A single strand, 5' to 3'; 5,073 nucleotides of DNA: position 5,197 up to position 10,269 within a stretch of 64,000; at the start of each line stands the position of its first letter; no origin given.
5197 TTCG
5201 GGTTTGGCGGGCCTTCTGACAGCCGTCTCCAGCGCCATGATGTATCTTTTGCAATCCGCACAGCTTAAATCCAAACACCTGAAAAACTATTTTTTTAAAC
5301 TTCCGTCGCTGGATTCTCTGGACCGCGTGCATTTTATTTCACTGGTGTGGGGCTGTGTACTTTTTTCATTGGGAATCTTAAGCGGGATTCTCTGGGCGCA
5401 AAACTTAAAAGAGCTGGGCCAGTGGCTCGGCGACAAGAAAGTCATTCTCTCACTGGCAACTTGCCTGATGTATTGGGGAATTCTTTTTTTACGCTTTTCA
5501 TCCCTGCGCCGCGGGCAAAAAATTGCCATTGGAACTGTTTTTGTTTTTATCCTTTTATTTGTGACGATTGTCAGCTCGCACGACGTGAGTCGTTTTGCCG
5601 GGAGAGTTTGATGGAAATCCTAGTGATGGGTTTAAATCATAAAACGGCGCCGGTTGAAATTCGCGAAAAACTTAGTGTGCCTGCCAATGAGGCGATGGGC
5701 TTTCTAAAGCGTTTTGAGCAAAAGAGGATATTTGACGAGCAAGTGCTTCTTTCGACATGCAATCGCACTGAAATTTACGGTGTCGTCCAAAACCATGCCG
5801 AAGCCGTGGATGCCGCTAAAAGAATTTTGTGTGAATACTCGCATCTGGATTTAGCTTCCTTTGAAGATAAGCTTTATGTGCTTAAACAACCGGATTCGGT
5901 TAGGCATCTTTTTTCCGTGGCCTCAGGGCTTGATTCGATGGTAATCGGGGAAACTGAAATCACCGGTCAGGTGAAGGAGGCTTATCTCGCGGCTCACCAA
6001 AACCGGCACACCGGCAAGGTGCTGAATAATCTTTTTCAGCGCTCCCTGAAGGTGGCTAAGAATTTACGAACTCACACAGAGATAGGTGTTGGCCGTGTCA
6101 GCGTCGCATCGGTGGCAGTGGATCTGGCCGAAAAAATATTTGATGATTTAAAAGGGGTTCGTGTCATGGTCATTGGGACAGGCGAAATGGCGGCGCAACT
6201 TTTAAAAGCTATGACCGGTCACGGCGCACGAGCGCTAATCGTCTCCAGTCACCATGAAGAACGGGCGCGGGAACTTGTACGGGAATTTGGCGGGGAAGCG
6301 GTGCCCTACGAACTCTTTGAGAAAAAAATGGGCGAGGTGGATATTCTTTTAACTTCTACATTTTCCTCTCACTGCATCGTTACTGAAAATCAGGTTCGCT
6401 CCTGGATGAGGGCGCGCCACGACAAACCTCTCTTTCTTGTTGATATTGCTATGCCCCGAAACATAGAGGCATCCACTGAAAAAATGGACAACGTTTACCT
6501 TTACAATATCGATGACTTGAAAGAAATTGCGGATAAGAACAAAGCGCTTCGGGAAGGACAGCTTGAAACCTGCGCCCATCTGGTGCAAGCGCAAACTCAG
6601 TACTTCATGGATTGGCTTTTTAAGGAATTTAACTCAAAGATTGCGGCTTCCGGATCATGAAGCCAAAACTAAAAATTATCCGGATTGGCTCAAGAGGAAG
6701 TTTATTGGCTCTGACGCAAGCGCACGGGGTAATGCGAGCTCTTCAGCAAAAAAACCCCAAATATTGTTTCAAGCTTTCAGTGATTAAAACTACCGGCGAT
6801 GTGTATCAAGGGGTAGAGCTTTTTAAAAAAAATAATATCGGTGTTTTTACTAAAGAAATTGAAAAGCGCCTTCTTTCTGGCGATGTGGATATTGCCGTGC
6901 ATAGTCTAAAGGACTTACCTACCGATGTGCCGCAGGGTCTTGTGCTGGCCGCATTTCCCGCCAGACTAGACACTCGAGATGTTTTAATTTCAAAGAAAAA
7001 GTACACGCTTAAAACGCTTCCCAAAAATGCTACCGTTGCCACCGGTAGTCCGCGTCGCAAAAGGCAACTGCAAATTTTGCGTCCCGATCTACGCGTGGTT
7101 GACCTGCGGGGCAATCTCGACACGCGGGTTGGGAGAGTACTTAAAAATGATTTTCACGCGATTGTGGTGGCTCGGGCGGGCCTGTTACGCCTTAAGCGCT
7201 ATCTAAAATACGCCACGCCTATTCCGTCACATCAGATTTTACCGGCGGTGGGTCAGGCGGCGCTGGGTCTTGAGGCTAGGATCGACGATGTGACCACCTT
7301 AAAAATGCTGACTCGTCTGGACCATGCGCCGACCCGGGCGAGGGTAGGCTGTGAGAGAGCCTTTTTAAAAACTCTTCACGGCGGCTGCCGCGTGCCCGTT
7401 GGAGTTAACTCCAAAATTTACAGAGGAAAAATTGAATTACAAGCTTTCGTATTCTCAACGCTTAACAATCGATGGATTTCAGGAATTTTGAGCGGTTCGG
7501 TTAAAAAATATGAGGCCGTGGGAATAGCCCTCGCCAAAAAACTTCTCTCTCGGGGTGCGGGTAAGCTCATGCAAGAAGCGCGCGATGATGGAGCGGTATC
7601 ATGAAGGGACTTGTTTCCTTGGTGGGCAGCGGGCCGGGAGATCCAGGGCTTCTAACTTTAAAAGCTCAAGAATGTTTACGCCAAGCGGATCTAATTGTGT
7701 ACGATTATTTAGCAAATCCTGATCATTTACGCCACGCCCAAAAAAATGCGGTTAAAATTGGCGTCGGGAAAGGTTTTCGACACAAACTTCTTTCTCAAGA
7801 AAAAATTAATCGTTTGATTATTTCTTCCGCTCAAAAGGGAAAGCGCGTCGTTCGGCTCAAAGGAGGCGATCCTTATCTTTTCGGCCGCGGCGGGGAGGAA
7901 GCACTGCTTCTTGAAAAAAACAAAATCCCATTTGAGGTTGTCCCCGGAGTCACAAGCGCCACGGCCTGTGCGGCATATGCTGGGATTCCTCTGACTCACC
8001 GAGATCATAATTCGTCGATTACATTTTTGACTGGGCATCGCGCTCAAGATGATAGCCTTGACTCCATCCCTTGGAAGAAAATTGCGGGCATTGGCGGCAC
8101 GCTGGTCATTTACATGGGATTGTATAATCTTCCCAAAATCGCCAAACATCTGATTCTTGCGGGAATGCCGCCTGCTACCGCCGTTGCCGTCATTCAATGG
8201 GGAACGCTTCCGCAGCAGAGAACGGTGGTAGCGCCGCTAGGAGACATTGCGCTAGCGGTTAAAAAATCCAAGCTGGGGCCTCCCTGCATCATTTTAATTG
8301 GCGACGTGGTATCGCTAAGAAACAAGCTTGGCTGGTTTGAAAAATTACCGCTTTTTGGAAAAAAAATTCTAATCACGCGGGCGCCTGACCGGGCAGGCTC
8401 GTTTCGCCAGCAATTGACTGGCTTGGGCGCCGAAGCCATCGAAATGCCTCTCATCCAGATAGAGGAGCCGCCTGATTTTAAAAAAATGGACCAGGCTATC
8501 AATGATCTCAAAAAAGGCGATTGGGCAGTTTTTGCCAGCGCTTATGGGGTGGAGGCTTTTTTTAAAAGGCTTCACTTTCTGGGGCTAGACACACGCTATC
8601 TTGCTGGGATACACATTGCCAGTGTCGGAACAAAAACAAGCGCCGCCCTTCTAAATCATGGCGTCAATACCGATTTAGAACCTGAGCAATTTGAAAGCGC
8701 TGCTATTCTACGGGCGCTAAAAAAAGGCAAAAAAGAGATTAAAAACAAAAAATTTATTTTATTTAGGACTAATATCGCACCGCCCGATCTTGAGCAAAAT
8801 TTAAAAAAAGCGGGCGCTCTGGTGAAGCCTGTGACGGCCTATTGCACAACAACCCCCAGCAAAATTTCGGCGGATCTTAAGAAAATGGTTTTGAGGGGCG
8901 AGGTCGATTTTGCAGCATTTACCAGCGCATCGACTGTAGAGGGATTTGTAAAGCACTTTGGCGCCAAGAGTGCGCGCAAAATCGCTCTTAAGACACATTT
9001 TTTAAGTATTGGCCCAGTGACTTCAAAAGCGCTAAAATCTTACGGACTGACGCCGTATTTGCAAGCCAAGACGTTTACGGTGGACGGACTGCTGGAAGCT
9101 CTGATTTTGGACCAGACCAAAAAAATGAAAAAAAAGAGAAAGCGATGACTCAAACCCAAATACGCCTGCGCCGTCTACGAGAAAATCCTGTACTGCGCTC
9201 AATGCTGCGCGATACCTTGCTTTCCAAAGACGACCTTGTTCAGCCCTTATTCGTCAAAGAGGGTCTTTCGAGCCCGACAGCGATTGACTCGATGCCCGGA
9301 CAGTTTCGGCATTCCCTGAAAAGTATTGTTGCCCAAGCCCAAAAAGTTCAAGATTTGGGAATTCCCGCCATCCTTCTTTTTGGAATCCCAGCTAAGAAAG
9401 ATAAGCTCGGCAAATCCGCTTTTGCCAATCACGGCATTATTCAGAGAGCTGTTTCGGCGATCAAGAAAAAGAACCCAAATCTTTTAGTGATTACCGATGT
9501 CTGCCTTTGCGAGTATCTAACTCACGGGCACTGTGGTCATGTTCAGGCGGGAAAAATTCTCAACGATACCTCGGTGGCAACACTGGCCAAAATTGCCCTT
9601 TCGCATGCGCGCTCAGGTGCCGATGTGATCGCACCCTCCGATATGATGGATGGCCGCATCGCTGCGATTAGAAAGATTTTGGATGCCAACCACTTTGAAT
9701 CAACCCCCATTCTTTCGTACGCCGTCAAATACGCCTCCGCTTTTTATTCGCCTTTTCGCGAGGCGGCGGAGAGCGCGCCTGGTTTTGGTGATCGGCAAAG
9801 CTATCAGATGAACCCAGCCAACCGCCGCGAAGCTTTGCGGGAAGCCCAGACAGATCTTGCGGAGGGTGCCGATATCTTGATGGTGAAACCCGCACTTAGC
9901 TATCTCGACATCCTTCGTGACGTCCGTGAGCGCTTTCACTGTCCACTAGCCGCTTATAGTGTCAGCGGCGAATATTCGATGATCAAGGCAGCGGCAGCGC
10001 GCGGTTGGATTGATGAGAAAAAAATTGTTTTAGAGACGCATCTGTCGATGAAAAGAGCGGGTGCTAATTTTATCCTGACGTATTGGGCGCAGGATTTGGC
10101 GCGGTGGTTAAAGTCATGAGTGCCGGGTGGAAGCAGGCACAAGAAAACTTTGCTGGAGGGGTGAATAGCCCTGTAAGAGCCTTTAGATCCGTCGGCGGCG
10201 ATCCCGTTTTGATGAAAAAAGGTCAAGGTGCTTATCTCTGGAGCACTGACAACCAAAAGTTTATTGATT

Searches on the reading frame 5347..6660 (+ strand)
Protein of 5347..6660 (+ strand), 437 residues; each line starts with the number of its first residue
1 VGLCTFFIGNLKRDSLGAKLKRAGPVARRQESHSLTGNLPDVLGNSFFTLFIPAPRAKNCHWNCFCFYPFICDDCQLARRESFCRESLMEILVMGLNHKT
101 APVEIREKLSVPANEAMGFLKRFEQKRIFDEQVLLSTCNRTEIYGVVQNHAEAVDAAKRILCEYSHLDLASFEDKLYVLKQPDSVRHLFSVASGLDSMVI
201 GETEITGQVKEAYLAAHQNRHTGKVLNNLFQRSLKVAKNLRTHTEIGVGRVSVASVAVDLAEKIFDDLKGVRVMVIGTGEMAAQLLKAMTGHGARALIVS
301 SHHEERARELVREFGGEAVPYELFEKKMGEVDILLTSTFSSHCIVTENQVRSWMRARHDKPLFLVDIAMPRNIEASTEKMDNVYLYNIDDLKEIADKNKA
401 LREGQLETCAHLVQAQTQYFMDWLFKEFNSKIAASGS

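Call 70: search_protein_families(library=pfam, proteins=[window:5347-6660:+], max_evalue=0.00001)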
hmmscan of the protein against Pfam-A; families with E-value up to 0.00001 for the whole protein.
window:5347-6660:+ (437 aa): 3 families
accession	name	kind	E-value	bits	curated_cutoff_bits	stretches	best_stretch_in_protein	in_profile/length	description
PF05201.20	GlutR_N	-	7.8e-51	172.3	27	1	95-244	2-151/151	Glutamyl-tRNAGlu reductase, N-terminal domain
PF01488.26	Shikimate_DH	-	2.2e-36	125.4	24.3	1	259-394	1-138/138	Shikimate / quinate 5-dehydrogenase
PF03807.23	F420_oxidored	-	6.1e-06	27.2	21.6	0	273-320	2-50/94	NADP oxidoreductase coenzyme F420-dependent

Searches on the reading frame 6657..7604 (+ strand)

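Call 71: search_protein_families(library=pfam, proteins=[window:6657-7604:+], max_evalue=0.00001)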
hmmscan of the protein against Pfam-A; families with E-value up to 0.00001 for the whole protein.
window:6657-7604:+ (315 aa): 2 families
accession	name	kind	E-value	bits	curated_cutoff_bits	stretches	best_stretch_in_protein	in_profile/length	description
PF01379.25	Porphobil_deam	-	6.9e-68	228.7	22.1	1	8-214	1-205/207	Porphobilinogen deaminase, dipyromethane cofactor binding domain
PF03900.20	Porphobil_deamC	-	1.4e-13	51.4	26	1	229-297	3-73/74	Porphobilinogen deaminase, C-terminal domain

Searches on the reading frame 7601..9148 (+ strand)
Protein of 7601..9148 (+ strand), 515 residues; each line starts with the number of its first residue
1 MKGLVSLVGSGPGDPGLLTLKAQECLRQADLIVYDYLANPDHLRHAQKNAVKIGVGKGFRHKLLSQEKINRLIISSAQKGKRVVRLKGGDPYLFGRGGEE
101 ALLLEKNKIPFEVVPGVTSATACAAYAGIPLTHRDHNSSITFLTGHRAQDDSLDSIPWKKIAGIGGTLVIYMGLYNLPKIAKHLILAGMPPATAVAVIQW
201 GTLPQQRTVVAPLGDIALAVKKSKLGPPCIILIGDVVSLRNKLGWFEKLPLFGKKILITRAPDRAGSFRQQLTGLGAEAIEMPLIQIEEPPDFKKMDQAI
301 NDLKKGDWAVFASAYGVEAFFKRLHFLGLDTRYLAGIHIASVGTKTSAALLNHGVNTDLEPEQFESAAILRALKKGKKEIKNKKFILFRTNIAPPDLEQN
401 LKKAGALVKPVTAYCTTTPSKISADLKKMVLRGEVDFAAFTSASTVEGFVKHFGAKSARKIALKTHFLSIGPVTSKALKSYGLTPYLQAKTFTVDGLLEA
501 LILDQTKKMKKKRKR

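Call 70: search_protein_families(library=pfam, proteins=[window:7601-9148:+], max_evalue=0.00001)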
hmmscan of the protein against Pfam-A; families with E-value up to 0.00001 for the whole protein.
window:7601-9148:+ (515 aa): 2 families
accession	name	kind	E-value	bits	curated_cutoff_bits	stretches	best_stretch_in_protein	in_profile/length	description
PF02602.20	HEM4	-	6.6e-56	189.4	27.5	1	268-499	3-231/231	Uroporphyrinogen-III synthase HemD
PF00590.25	TP_methylase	-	5.7e-50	170.6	27.8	1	5-216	2-211/212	Tetrapyrrole (Corrin/Porphyrin) Methylases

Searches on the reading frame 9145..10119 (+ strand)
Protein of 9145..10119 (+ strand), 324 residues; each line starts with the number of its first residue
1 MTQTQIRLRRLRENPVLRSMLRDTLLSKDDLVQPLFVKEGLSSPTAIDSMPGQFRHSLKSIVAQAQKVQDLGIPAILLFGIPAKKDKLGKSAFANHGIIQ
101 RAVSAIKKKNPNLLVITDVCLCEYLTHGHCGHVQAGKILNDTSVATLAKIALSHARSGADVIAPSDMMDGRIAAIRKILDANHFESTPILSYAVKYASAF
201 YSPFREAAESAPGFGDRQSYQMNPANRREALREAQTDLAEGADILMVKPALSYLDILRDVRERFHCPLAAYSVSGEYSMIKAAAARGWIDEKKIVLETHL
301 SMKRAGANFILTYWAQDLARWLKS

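Call 71: search_protein_families(library=pfam, proteins=[window:9145-10119:+], max_evalue=0.00001)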
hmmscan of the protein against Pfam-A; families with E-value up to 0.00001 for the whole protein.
window:9145-10119:+ (324 aa): 1 family
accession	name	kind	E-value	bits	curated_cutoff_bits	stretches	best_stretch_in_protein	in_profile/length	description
PF00490.27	ALAD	-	4.1e-146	486.6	24.6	1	6-321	2-317/317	Delta-aminolevulinic acid dehydratase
